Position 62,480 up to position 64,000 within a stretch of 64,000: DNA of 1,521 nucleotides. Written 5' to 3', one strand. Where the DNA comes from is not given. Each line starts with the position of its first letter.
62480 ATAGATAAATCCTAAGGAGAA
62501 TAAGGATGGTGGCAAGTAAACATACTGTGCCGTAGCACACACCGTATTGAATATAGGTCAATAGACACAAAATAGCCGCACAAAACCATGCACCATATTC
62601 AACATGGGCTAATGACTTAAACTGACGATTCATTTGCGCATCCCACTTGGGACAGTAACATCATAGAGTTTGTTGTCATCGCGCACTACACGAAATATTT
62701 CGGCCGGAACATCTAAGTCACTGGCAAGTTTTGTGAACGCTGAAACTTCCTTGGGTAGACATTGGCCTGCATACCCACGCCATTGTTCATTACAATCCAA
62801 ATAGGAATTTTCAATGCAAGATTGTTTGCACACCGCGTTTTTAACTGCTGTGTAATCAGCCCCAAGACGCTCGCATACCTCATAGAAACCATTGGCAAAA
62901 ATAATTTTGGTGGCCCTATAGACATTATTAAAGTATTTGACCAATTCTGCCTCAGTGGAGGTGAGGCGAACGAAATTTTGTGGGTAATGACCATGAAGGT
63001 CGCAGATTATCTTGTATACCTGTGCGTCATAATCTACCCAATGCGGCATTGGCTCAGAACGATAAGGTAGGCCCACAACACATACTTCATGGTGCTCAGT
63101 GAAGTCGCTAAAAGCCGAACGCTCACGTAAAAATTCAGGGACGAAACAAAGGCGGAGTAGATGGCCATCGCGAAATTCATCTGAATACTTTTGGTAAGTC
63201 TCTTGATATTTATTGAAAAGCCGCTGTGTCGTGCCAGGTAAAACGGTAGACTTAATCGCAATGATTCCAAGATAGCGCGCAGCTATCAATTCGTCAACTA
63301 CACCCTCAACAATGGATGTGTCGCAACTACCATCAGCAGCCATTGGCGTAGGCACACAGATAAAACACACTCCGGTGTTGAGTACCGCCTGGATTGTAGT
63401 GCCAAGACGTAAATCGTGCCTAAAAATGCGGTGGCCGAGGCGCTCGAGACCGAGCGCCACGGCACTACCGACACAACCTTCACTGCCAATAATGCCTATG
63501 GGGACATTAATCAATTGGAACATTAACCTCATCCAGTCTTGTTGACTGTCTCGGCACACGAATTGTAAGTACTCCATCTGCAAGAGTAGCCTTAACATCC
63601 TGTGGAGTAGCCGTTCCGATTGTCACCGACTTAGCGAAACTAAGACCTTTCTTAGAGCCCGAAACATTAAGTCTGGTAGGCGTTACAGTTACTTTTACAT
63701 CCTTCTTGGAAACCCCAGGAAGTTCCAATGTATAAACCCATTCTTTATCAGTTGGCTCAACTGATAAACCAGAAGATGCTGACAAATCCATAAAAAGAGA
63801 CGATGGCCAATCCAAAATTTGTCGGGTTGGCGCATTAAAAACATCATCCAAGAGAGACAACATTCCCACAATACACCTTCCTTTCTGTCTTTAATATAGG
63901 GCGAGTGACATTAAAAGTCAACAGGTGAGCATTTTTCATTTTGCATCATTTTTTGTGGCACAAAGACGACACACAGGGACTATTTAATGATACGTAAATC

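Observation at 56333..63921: Eleven-gene minus-strand operon: Hsp20 plus a nucleotide-sugar synthesis and modification pathway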

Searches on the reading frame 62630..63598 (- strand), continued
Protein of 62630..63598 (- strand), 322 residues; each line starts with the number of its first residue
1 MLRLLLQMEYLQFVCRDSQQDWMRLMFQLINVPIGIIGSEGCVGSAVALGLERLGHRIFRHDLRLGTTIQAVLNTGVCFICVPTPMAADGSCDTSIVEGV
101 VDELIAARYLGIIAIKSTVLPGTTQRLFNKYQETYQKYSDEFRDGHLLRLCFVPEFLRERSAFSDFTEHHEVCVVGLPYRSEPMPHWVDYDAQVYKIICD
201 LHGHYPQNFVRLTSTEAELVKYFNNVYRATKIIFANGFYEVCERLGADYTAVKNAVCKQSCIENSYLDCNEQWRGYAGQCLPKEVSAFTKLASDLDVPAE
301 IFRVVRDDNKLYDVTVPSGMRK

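Call 56: find_encoding_contigs(protein=P0115, flank=7000, max_places=2)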
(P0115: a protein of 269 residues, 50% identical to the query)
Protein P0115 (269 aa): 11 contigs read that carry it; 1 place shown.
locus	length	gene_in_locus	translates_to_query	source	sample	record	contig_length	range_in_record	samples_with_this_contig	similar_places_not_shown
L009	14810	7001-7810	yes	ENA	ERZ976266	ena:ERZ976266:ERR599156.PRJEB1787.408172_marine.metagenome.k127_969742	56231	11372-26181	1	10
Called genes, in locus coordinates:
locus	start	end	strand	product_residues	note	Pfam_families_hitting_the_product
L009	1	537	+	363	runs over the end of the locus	PF02350:Epimerase_2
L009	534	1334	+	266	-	PF05637:Glyco_transf_34 (weak)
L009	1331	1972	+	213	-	-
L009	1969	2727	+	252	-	-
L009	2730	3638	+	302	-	PF01522:Polysacc_deac_1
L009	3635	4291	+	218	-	PF00551:Formyl_trans_N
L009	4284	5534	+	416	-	PF08421:Methyltransf_13, PF13489:Methyltransf_23, PF08241:Methyltransf_11, PF08242:Methyltransf_12, PF13649:Methyltransf_25, PF13847:Methyltransf_31 (weak), PF08484:Methyltransf_14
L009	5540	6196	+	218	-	-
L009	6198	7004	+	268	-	-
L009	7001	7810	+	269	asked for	PF03721:UDPG_MGDP_dh_N, PF00984:UDPG_MGDP_dh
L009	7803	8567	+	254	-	PF00535:Glycos_transf_2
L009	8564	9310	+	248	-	PF04321:RmlD_sub_bind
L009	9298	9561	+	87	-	-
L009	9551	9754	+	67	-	-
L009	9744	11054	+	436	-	PF01041:DegT_DnrJ_EryC1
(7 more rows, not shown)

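Call 57: find_encoding_contigs(protein=P0139, flank=7000, max_places=2)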
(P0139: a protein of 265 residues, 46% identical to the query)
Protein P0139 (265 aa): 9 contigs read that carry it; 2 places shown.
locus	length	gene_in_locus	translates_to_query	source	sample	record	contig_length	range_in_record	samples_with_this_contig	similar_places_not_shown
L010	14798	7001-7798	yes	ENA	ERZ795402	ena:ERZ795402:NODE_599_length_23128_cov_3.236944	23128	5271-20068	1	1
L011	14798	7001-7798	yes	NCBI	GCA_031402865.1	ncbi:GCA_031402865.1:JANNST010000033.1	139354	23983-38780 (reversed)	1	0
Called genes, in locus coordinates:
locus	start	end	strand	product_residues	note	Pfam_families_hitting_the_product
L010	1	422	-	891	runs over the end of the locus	PF01624:MutS_I, PF05188:MutS_II, PF05192:MutS_III, PF05190:MutS_IV, PF00488:MutS_V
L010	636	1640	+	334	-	PF02563:Poly_export, PF10531:SLBB (weak), PF22461:SLBB_2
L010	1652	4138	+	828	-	PF02706:Wzz, PF13807:GNVR (weak), PF01656:CbiA, PF10609:ParA, PF13614:AAA_31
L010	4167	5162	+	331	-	PF01073:3Beta_HSD, PF01370:Epimerase, PF02719:Polysacc_synt_2 (faint), PF07993:NAD_binding_4 (faint), PF13460:NAD_binding_10, PF16363:GDP_Man_Dehyd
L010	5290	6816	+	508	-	PF01943:Polysacc_synt, PF13440:Polysacc_synt_3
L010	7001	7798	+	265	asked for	PF03721:UDPG_MGDP_dh_N, PF00984:UDPG_MGDP_dh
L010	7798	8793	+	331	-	PF01073:3Beta_HSD, PF01370:Epimerase, PF04321:RmlD_sub_bind (faint), PF13460:NAD_binding_10, PF16363:GDP_Man_Dehyd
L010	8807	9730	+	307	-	PF00535:Glycos_transf_2, PF13641:Glyco_tranf_2_3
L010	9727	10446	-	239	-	-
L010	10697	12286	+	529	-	-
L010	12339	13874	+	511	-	-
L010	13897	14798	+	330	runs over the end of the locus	PF01467:CTP_transf_like, PF13580:SIS_2, PF01380:SIS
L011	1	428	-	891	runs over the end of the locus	PF01624:MutS_I, PF05188:MutS_II, PF05192:MutS_III, PF05190:MutS_IV, PF00488:MutS_V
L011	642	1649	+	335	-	PF02563:Poly_export, PF10531:SLBB (faint), PF22461:SLBB_2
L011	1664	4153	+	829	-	PF02706:Wzz, PF13807:GNVR (weak), PF01656:CbiA, PF10609:ParA, PF13614:AAA_31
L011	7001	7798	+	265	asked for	PF03721:UDPG_MGDP_dh_N, PF00984:UDPG_MGDP_dh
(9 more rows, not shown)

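Call 60: find_related_loci(query=A2, collection=genome_contigs, flank=6000)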
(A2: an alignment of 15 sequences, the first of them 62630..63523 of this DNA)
Query A2 (297 aa) in genome_contigs; peptide patterns used: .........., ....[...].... (x = any residue, [..] = any of these).
235 stretches matched a pattern; 76 encode a relative of the query (tblastn E <= 1e-3); 76 distinct loci.
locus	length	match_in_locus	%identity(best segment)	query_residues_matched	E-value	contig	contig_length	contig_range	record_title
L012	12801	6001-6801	47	5-297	4e-86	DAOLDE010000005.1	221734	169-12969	MAG TPA_asm: Pyrinomonadaceae bacterium isolate AMR_MDS_0146 NODE_5_length_221734_cov_21.315912, whole genome shotgun se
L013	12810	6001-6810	46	2-297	6e-86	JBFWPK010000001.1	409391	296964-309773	MAG: Pyrinomonadaceae bacterium isolate CA_2019_TPBF_158 NODE_188_length_409391_cov_19.068696_TPBF, whole genome shotgun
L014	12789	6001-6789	47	9-297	2e-85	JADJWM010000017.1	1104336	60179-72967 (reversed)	MAG: Chloracidobacterium sp. isolate Kalu_18-Q3-R12-55_BAT3C.268 tig00100891-10-11022590, whole genome shotgun sequence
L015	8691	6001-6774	49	20-296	2e-85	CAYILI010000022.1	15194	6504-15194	MAG TPA_asm: uncultured Gammaproteobacteria bacterium isolate ERP119705_co22_367 genome assembly, contig: NODE_3118_leng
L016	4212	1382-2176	48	7-297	4e-85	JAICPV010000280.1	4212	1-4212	MAG: Pyrinomonadaceae bacterium isolate TY_FP_2_bin.49 k141_1827749_length_4212_cov_8.0000, whole genome shotgun sequenc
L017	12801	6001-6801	46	4-296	4e-84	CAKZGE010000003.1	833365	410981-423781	MAG TPA_asm: uncultured Chloracidobacterium sp. isolate SRR6145099_bin.35_CONCOCT_v1.1_MAG genome assembly, contig: ERZ1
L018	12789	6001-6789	46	9-297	1e-83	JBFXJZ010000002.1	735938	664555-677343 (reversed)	MAG: Pyrinomonadaceae bacterium isolate CA_2019_TPIn_63 NODE_15_length_735938_cov_12.488677_TPIn, whole genome shotgun s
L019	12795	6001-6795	46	7-297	3e-83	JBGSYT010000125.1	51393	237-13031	MAG: Pyrinomonadaceae bacterium isolate JTS-RE97 k141_4989832, whole genome shotgun sequence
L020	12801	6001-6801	47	3-297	4e-83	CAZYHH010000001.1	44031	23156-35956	MAG TPA_asm: uncultured Pseudomonadales bacterium isolate SRP077602_co4_662 genome assembly, contig: NODE_1235_length_44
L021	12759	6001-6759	46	20-297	7e-83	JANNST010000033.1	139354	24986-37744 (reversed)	MAG: Chloracidobacterium sp. isolate SOY_31_metabat_163 SOY_31_k141_1268839, whole genome shotgun sequence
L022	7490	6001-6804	45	4-297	1e-81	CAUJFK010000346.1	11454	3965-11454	MAG: Acidobacteriota bacterium isolate KLAP106 genome assembly, contig: KLAP106_1069954, whole genome shotgun sequence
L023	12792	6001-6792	46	7-296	9e-82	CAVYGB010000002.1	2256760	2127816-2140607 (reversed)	MAG: uncultured delta proteobacterium isolate MFD01275.bin.2.10 genome assembly, contig: contig_2075, whole genome shotg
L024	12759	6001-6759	46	20-297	1e-80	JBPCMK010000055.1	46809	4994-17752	MAG: Pyrinomonadaceae bacterium isolate TH_ant_mag_102 S1Ck127_8373629_flag_1_multi_8.9983_len_46809, whole genome shotg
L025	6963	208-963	46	21-297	2e-80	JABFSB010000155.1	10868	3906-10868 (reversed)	MAG: Acidobacteria bacterium isolate S-RSF-IL-10 seq_1655, whole genome shotgun sequence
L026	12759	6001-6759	47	20-297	5e-80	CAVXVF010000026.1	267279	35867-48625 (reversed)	MAG: Blastocatellia bacterium isolate MFD04651.bin.2.179 genome assembly, contig: contig_6230, whole genome shotgun sequ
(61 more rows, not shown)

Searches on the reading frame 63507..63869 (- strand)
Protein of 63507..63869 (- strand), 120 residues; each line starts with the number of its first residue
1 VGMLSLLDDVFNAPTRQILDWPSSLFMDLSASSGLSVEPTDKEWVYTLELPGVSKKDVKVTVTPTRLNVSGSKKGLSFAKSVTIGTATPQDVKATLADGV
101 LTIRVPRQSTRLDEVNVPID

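Call 3: search_protein_families(library=pfam, proteins=[window:63507-63869:-], max_evalue=0.01)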
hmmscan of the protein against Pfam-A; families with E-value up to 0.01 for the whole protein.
window:63507-63869:- (120 aa): 3 families
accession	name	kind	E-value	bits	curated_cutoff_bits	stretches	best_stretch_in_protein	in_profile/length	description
PF00011.27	HSP20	-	1.8e-09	38.1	20.8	1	40-112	5-92/102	Hsp20/alpha crystallin family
PF17886.7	ArsA_HSP20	-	0.0033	17.4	22.5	0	41-72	1-32/63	HSP20-like domain found in ArsA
PF17766.7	fn3_6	-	0.0078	16.8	26.4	1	44-102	33-85/99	Fibronectin type-III domain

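Call 6: search_protein_families(library=ncbifam, proteins=[window:63507-63869:-], max_evalue=0.01)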
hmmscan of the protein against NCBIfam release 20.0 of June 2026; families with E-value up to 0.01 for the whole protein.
window:63507-63869:- (120 aa): 3 families
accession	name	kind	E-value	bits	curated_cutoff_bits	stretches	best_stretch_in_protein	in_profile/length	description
NF041800.1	Hsp20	equivalog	5.6e-11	42.3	140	1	40-117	81-159/162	archaeal heat shock protein Hsp20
NF041799.1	Hsp14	equivalog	1.5e-07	31.4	100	1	35-74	21-60/118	archaeal heat shock protein Hsp14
NF042420.1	Hsp18_Clos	equivalog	9.7e-05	22.5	195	0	35-73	45-83/147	heat shock protein Hsp18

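Call 7: search_protein_families(library=phrogs, proteins=[window:63507-63869:-], max_evalue=0.001)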
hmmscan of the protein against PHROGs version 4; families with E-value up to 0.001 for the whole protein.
window:63507-63869:- (120 aa): 1 family
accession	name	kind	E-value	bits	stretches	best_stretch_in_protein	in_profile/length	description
phrog_432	-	other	2.9e-05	24.9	0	40-74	52-86/148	Hsp20 heat shock protein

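Call 71: search_dna_similar(query=window:63507-63869:-, collection=phages, mode=protein, max_evalue=0.001, max_rows=15)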
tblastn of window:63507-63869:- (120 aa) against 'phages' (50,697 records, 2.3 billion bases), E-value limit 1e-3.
Records with a match: 5; places in all: 5; records where one place covers at least 80% of the query: 4.
Best place of each record, by identity: <60% 5.
By first word of the organism name: Wolbachia 3; Bacteriophage 2.
By host as written in the record: - 2; Wolbachia endosymbiont wVitB of Nasonia vitripennis 1; wVitA Wolbachia of Nasonia vitripennis 1; Wolbachia endosymbiont wVitA of Nasonia vitripennis 1.
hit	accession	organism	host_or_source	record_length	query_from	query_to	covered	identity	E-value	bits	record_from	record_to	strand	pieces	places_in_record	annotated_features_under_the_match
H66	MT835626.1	Bacteriophage sp.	human fecal samples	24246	3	120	98%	29.4%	2e-4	45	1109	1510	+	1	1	record has no annotation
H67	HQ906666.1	Wolbachia endosymbiont wVitB of Nasonia vitripennis phage ...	Wolbachia endosymbiont wVitB of Nasonia ...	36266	2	117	97%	24.5%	7e-4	43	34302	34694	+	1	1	putative Hsp20-family heat shock protein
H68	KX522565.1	Wolbachia phage WO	wVitA Wolbachia of Nasonia vitripennis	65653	2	117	97%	24.5%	7e-4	43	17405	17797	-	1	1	hsp20 alpha crystallin family protein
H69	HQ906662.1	Wolbachia endosymbiont wVitA of Nasonia vitripennis phage ...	Wolbachia endosymbiont wVitA of Nasonia ...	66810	2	117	97%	24.5%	7e-4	43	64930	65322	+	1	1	putative Hsp20-family heat shock protein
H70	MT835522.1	Bacteriophage sp.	human fecal samples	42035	37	111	63%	30.0%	8e-5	46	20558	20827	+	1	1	record has no annotation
